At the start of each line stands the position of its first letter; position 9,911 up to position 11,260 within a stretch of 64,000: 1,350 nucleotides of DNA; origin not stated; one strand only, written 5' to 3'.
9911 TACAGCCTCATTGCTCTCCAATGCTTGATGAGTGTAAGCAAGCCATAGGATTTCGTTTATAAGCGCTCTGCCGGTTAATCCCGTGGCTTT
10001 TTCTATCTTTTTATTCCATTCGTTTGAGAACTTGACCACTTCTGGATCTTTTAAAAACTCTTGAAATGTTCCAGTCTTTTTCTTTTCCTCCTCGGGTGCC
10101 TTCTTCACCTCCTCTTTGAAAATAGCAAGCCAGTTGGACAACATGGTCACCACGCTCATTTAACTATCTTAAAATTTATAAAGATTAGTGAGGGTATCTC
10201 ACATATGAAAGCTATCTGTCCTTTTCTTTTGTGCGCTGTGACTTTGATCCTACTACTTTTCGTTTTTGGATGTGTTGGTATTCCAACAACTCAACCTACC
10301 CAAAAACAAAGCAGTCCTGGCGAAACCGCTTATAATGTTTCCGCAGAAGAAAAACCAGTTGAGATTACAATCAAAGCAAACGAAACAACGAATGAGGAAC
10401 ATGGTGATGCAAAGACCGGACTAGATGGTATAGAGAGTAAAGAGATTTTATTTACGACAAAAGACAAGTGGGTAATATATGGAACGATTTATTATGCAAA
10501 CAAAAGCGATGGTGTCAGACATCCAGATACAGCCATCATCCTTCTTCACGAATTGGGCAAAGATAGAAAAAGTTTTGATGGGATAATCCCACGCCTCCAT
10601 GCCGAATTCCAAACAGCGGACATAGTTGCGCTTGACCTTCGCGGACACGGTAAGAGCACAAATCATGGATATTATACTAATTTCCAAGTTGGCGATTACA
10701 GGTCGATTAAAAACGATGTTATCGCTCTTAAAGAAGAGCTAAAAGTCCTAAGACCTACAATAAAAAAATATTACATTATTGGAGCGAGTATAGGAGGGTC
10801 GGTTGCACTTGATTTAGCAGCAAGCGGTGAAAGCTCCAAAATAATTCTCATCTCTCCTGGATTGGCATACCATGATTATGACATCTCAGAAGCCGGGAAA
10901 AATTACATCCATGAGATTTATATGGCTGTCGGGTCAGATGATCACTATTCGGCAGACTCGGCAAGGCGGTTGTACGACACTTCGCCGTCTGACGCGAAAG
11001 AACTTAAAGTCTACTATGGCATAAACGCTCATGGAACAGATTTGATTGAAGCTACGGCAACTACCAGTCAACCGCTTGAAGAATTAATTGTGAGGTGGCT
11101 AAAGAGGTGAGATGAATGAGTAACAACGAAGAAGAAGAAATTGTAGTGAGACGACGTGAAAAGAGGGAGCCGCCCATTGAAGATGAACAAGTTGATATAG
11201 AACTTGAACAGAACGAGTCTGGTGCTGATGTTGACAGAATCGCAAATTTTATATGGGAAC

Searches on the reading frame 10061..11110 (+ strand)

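Call 62: search_protein_families(library=pfam, proteins=[window:10061-11110:+], max_evalue=0.001)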
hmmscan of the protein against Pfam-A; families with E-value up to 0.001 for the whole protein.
window:10061-11110:+ (349 aa): 3 families
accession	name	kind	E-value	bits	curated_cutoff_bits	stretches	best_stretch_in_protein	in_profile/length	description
PF12146.15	Hydrolase_4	-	6e-13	49.1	27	1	154-273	2-116/239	Serine aminopeptidase, S33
PF00561.26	Abhydrolase_1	-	7e-09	36.1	25.8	1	158-292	2-103/245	alpha/beta hydrolase fold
PF12697.13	Abhydrolase_6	-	4e-07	31.4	26.3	1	166-276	6-101/217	Alpha/beta hydrolase family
